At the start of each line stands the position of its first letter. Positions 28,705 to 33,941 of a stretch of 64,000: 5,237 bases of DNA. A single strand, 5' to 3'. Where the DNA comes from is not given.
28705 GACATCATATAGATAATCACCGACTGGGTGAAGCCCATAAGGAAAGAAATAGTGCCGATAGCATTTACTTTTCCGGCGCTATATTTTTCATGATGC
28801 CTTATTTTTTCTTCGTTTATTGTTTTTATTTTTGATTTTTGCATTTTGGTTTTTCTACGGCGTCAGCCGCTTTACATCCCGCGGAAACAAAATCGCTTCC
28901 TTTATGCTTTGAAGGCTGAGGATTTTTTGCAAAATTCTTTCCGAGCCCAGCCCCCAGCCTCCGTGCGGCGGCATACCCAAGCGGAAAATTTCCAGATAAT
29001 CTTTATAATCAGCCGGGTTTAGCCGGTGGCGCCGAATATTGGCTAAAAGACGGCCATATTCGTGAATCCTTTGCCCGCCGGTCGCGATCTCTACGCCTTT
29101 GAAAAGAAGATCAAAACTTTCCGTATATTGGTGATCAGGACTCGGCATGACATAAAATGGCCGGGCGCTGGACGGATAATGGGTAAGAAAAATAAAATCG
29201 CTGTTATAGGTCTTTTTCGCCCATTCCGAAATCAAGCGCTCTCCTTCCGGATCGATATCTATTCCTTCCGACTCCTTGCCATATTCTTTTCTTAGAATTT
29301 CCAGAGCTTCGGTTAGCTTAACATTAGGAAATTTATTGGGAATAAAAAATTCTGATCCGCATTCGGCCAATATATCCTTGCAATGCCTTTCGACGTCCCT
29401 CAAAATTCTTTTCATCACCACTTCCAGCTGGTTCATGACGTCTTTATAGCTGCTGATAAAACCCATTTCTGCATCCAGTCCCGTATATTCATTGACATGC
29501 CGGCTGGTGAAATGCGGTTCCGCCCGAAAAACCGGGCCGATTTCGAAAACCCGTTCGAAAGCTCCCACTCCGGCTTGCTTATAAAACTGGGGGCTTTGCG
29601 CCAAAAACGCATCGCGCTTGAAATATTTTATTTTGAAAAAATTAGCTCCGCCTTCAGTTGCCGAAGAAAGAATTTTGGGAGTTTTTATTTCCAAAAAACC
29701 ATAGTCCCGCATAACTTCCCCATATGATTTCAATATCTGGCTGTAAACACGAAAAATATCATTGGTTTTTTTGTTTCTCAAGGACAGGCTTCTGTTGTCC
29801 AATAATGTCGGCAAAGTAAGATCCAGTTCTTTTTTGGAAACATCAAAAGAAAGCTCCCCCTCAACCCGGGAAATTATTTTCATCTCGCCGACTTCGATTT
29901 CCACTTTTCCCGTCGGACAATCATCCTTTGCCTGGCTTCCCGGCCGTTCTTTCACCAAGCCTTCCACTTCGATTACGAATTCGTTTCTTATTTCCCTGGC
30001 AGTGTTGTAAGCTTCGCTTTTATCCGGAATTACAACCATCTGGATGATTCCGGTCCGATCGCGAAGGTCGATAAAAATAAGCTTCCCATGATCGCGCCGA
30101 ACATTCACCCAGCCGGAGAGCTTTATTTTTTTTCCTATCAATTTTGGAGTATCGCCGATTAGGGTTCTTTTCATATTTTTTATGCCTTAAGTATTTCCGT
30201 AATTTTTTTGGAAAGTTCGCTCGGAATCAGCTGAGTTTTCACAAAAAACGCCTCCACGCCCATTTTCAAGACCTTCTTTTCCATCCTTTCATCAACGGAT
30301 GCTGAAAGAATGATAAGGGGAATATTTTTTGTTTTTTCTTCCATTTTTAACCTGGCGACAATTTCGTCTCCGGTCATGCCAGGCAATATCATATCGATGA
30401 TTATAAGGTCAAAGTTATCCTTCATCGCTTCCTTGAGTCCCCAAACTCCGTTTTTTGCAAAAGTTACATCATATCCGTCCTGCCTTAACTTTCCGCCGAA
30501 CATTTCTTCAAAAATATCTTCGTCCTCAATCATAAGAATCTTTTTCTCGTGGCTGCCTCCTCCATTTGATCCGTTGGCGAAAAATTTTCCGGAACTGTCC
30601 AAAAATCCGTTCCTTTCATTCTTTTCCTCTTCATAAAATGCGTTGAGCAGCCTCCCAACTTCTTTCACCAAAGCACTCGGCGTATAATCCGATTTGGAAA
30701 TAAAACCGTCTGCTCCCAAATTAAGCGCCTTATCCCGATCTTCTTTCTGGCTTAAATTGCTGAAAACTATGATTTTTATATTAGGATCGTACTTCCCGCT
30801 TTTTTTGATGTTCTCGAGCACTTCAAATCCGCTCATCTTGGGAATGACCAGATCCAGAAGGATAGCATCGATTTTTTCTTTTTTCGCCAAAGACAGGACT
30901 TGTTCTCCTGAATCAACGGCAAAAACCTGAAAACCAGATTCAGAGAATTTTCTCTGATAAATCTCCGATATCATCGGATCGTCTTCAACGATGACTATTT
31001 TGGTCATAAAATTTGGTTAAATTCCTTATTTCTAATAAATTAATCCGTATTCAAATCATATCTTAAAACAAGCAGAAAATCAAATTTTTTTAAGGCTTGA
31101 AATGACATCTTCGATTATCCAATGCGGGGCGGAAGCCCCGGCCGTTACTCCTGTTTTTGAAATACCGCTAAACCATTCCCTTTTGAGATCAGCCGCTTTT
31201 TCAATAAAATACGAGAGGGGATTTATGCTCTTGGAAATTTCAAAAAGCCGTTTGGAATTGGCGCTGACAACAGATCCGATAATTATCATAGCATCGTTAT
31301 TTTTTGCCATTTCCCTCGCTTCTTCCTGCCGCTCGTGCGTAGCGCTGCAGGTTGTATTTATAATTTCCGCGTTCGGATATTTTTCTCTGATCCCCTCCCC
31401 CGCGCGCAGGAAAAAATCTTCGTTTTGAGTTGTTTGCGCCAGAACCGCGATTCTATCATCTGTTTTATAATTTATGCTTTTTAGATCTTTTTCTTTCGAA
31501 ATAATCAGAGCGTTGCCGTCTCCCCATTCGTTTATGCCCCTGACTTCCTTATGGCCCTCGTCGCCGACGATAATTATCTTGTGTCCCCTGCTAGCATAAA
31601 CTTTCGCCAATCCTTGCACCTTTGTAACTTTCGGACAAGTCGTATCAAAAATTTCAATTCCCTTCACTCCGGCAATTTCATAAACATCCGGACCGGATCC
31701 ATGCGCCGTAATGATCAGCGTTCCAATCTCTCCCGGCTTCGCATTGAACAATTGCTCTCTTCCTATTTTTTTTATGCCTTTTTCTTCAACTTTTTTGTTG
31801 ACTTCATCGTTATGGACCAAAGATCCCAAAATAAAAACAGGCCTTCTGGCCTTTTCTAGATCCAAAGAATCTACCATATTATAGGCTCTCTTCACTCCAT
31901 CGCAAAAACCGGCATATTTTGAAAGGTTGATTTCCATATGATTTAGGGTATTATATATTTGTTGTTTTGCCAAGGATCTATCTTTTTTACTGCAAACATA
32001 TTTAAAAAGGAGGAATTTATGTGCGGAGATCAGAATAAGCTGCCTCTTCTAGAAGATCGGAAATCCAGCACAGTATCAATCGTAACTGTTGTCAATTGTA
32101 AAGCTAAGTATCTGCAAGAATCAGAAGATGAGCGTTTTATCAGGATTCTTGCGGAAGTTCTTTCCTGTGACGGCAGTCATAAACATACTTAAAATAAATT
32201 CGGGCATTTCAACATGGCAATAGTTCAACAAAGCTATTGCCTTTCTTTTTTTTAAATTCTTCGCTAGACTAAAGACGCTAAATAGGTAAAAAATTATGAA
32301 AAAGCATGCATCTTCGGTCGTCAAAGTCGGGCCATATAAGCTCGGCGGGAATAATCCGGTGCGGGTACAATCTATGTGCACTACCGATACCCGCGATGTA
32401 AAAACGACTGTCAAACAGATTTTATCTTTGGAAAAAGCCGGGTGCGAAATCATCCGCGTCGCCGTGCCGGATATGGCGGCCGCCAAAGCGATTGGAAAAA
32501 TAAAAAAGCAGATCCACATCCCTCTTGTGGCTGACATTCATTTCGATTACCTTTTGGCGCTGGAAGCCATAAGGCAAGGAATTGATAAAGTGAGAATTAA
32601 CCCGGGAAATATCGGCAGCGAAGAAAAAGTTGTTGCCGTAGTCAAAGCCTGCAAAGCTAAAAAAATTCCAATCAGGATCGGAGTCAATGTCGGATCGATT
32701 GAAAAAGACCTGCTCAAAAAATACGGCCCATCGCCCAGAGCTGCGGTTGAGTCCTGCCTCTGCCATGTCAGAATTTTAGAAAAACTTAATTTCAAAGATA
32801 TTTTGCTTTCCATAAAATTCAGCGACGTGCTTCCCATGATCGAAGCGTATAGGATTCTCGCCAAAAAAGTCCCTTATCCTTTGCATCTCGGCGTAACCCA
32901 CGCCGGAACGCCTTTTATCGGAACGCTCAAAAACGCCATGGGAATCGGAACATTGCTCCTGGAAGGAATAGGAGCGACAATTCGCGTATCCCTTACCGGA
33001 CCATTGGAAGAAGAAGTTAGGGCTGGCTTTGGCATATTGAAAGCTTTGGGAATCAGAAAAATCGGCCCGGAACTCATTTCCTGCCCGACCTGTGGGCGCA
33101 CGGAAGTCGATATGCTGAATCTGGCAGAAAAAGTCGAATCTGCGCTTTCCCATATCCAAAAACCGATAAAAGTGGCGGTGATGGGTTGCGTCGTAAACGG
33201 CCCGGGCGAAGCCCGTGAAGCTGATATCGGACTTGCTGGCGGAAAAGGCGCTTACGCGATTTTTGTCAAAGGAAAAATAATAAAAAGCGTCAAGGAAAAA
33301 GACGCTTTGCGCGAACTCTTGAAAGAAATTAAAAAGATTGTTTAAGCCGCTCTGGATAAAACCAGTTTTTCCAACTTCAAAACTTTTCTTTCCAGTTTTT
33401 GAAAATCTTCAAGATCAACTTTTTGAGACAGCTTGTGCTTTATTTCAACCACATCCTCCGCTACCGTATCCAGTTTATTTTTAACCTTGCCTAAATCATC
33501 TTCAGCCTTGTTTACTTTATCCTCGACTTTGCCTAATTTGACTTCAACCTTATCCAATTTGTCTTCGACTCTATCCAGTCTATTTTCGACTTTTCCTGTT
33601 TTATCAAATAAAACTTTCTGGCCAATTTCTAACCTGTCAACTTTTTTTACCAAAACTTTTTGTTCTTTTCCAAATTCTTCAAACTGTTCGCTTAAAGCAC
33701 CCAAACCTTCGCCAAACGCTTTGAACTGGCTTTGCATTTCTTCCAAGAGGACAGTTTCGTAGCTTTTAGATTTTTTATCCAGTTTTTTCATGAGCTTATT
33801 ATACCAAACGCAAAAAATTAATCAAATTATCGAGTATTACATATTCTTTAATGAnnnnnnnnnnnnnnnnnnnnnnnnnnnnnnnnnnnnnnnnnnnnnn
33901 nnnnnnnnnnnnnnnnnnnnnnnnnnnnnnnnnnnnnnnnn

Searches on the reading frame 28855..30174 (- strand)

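Call 65: search_protein_families(library=pfam, proteins=[window:28855-30174:-], max_evalue=0.001)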
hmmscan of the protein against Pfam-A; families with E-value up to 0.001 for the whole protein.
window:28855-30174:- (439 aa): 2 families
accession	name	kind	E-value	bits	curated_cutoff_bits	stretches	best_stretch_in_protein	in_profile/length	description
PF00152.25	tRNA-synt_2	-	2.7e-79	266.9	25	1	123-433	4-307/308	tRNA synthetases class II (D, K and N)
PF01336.31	tRNA_anti-codon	-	1.1e-16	60.9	27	1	18-101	2-75/75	OB-fold nucleic acid binding domain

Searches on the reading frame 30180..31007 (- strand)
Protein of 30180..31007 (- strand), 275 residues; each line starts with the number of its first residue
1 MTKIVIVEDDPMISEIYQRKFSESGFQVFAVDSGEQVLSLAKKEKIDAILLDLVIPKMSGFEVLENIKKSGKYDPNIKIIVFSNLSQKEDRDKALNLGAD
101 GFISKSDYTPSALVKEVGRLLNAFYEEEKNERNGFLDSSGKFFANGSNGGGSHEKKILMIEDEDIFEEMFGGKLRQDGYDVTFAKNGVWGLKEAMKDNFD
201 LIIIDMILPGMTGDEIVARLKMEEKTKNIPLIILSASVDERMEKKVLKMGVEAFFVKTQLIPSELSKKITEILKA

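Call 65: search_protein_families(library=pfam, proteins=[window:30180-31007:-], max_evalue=0.001)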
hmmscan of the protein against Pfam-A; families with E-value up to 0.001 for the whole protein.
window:30180-31007:- (275 aa): 1 family
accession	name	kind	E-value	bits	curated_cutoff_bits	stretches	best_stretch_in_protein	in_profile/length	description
PF00072.30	Response_reg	-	3e-44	150.2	30.2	2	4-106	1-100/111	Response regulator receiver domain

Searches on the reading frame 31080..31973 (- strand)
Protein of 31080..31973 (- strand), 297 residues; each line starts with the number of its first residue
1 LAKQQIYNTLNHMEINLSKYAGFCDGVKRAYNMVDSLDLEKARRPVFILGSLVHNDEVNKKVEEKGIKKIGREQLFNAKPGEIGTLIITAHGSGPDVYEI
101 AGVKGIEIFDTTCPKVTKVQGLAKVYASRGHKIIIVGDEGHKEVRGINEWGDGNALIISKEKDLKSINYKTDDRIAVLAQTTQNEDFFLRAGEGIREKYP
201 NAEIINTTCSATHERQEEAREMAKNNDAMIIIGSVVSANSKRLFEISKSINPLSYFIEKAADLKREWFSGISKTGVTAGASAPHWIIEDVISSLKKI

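Call 65: search_protein_families(library=pfam, proteins=[window:31080-31973:-], max_evalue=0.001)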
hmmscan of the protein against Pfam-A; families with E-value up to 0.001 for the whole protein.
window:31080-31973:- (297 aa): 1 family
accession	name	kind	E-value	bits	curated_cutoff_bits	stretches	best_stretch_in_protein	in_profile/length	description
PF02401.23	LYTB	-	3.7e-82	276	24.5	1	15-294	1-266/267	LytB protein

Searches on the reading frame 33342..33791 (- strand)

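Call 65: search_protein_families(library=pfam, proteins=[window:33342-33791:-], max_evalue=0.001)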
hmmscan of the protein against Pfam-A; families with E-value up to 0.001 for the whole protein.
window:33342-33791:- (149 aa): 4 families
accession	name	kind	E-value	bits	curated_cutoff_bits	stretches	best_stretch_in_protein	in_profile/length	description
PF00261.25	Tropomyosin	-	7.3e-05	22.7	38.6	1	35-123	146-234/242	Tropomyosin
PF25014.1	NET2A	-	8e-05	23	33.1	1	38-114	156-232/235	NET2A-like domain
PF07889.17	DUF1664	-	9.9e-05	22.8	34.6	0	67-123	63-119/124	Protein of unknown function (DUF1664)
PF02646.22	RmuC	-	0.00092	18.8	26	0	73-141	222-282/291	RmuC family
